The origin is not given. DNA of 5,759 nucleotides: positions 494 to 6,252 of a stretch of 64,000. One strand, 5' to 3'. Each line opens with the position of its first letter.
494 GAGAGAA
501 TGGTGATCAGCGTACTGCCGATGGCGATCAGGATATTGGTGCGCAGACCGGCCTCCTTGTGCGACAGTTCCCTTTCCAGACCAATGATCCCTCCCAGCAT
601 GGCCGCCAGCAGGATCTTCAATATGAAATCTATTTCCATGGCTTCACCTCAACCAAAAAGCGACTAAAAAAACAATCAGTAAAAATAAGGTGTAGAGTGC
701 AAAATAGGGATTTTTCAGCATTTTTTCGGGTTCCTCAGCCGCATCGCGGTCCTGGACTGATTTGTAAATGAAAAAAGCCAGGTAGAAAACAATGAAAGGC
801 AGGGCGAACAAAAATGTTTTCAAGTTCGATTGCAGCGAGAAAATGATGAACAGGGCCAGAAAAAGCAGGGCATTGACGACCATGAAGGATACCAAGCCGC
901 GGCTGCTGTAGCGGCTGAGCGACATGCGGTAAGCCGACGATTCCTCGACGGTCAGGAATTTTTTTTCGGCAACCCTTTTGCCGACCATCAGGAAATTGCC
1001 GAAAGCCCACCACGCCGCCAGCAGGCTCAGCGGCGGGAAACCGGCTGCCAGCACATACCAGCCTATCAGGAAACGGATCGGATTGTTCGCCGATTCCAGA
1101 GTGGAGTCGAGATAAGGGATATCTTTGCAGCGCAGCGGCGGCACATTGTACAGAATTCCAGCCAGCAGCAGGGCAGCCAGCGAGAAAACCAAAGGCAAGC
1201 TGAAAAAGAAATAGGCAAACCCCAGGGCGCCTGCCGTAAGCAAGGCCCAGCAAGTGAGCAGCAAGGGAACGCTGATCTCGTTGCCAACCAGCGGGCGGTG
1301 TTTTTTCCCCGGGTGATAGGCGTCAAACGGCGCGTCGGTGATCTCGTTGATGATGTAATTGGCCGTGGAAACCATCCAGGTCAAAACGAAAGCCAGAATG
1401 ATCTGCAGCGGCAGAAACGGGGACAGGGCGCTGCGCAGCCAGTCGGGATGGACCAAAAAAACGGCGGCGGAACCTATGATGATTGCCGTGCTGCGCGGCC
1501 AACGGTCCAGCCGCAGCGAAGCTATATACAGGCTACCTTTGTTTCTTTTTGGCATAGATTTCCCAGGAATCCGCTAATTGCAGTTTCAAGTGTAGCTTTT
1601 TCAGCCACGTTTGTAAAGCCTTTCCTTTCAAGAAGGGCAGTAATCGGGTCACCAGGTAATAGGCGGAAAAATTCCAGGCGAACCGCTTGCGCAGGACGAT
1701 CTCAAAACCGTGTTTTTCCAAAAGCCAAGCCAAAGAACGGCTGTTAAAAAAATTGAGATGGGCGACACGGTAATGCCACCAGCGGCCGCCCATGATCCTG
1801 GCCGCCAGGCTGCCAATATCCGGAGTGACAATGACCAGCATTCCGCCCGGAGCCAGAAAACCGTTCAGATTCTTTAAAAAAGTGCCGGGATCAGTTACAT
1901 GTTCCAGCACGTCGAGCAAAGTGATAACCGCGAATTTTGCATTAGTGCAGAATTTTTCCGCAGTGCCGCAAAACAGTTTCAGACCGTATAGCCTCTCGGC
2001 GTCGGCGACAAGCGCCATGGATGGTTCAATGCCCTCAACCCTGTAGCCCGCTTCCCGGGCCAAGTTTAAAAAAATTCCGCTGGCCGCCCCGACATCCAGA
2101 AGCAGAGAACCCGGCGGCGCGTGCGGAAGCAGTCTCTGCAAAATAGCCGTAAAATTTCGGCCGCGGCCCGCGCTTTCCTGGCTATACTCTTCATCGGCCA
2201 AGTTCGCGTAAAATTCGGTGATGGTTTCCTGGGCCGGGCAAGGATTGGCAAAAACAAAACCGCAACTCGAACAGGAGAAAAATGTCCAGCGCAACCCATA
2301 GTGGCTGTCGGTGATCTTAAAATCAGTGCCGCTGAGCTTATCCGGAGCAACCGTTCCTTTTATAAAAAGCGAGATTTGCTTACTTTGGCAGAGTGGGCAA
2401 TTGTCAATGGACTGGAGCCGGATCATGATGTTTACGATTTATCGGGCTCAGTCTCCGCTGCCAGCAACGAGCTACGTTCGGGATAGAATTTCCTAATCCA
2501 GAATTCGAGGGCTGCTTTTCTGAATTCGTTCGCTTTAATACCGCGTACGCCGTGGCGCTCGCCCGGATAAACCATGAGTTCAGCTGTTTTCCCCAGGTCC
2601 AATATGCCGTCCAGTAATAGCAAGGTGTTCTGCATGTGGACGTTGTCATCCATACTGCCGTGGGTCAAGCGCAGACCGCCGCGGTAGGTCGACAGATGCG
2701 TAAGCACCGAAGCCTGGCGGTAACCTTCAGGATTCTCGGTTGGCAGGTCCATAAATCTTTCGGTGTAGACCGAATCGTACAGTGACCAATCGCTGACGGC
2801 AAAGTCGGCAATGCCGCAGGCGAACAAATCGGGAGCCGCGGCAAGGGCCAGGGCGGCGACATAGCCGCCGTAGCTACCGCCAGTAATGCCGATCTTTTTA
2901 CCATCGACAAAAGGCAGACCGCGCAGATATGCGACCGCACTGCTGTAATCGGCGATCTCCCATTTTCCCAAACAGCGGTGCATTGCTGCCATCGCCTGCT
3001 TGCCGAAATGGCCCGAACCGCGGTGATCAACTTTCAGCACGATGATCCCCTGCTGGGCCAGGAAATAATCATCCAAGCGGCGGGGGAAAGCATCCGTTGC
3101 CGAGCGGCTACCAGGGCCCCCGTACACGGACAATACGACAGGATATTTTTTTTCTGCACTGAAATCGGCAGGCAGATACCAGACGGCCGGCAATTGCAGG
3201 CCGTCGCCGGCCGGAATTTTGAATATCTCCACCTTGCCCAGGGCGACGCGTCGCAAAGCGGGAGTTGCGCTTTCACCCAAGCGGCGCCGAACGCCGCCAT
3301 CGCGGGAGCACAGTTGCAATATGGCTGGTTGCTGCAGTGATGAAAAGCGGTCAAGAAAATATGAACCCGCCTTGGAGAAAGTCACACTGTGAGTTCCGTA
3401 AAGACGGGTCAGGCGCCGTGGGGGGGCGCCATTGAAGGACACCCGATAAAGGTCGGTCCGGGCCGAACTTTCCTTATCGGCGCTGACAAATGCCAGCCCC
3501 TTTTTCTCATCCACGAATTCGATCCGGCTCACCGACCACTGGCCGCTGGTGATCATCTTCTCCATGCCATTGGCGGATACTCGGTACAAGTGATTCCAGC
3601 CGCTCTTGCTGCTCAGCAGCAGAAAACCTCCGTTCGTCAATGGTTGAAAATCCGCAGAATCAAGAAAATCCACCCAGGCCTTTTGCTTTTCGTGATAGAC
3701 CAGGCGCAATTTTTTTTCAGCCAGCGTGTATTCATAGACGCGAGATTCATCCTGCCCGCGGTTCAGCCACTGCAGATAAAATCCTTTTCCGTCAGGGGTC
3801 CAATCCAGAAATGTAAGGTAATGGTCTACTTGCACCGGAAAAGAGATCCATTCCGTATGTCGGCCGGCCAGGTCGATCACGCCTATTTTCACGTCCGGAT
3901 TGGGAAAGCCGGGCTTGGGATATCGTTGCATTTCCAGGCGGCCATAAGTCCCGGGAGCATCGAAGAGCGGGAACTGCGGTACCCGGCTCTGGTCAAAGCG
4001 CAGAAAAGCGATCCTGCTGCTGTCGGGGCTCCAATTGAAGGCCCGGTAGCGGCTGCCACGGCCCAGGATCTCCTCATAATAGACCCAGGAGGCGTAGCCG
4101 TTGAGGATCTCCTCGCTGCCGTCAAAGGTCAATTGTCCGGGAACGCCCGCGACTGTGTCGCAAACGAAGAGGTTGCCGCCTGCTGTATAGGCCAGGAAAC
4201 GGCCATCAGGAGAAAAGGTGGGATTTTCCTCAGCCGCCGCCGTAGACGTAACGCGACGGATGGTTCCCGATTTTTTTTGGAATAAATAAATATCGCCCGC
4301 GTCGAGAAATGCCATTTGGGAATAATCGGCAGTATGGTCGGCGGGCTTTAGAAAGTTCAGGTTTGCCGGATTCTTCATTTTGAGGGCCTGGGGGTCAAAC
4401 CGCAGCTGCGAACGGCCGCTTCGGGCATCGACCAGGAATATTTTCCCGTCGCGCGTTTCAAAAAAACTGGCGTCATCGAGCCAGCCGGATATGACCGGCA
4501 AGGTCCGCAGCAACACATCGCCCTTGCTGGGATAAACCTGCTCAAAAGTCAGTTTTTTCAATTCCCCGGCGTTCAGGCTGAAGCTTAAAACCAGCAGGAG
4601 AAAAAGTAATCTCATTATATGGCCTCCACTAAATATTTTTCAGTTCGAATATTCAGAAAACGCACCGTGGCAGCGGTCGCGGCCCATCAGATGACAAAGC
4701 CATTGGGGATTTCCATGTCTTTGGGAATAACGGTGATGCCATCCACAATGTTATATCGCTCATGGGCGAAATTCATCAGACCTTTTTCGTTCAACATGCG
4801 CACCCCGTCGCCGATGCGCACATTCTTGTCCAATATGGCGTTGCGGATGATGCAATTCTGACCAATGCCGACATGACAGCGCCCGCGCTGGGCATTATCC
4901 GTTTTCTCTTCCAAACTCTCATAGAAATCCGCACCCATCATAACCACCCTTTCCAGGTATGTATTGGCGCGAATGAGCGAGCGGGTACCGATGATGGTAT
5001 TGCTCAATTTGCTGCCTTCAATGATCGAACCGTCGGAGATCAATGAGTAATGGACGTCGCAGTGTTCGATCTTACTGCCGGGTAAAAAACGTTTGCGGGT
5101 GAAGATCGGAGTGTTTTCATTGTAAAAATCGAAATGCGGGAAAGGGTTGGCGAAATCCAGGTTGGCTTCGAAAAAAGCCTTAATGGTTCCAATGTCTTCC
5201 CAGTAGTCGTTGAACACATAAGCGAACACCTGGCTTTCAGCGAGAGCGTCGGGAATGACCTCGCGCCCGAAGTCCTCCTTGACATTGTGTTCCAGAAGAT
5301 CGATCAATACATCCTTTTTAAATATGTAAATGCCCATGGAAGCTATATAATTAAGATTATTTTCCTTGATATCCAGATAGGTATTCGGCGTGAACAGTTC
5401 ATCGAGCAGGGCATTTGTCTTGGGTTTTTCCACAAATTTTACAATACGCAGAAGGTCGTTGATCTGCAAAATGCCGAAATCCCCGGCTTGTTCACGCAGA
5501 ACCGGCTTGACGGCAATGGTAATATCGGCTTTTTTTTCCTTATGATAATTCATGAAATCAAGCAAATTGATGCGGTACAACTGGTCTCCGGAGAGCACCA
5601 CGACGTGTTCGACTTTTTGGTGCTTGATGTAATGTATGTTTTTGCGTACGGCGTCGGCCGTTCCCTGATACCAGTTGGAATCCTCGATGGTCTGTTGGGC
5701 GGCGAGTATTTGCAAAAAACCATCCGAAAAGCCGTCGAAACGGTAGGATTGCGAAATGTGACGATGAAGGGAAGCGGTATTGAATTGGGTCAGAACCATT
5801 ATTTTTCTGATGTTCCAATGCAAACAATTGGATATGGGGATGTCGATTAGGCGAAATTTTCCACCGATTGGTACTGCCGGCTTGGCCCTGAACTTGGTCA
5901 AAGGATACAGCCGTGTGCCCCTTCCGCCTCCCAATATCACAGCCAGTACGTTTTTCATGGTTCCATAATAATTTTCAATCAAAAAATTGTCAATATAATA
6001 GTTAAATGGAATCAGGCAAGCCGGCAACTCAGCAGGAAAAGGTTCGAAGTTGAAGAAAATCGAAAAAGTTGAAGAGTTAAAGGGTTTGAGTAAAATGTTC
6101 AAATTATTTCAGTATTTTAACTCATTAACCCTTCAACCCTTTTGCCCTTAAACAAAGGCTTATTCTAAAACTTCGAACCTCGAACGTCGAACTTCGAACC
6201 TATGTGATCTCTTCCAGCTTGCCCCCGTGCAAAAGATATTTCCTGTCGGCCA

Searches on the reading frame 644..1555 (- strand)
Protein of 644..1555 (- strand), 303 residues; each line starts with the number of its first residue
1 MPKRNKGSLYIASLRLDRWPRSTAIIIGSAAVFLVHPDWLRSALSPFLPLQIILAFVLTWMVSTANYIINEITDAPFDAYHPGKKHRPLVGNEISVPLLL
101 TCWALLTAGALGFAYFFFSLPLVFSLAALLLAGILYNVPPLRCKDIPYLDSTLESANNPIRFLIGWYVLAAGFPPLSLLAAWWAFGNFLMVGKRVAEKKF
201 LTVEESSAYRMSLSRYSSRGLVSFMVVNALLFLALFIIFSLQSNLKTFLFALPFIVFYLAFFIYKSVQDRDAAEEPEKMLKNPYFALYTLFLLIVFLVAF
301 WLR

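Call 31: search_protein_families(library=pfam, proteins=[window:644-1555:-], max_evalue=1e-8)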
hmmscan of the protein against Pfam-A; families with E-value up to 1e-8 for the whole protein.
window:644-1555:- (303 aa): 1 family
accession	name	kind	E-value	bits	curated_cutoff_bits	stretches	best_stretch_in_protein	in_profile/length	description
PF01040.23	UbiA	-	4.2e-19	69.3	34.2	1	45-276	15-241/250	UbiA prenyltransferase family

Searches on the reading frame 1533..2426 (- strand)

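Call 31: search_protein_families(library=pfam, proteins=[window:1533-2426:-], max_evalue=1e-8)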
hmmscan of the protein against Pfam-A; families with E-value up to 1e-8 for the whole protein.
window:1533-2426:- (297 aa): 2 families
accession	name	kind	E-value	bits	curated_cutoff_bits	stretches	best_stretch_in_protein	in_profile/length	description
PF13489.12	Methyltransf_23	-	2.6e-30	105.8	27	1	91-244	8-162/164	Methyltransferase domain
PF08241.18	Methyltransf_11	-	3.5e-11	44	21.2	1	110-199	1-95/95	Methyltransferase domain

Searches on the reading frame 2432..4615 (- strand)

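Call 31: search_protein_families(library=pfam, proteins=[window:2432-4615:-], max_evalue=1e-8)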
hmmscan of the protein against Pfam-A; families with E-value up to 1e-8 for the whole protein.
window:2432-4615:- (727 aa): 4 families
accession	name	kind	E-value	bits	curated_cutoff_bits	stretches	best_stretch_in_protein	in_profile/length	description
PF00930.27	DPPIV_N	-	1.7e-79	267.6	22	1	107-430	23-353/354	Dipeptidyl peptidase IV (DPP IV) N-terminal region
PF00326.27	Peptidase_S9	-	5e-44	150.8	22.6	1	517-706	8-206/213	Prolyl oligopeptidase family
PF02129.25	Peptidase_S15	-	1.5e-10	41.7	23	1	471-620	1-141/262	X-Pro dipeptidyl-peptidase (S15 family)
PF07676.18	PD40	-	3e-09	37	20.9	0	120-145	2-27/38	WD40-like Beta Propeller Repeat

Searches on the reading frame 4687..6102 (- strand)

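Call 31: search_protein_families(library=pfam, proteins=[window:4687-6102:-], max_evalue=1e-8)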
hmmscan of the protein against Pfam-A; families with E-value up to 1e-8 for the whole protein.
window:4687-6102:- (471 aa): 3 families
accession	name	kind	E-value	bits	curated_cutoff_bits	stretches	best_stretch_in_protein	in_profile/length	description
PF00483.29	NTP_transferase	-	6e-61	206.6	21.2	1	54-317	2-242/245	Nucleotidyl transferase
PF25247.1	LbH_GLGC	-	3.4e-43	147.2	27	1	338-470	1-135/135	GLGC left-handed parallel beta-helix domain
PF24894.1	Hexapep_GlmU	-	1.6e-09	38.2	23.3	0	340-390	6-56/104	GlmU-like, C-terminal hexapeptide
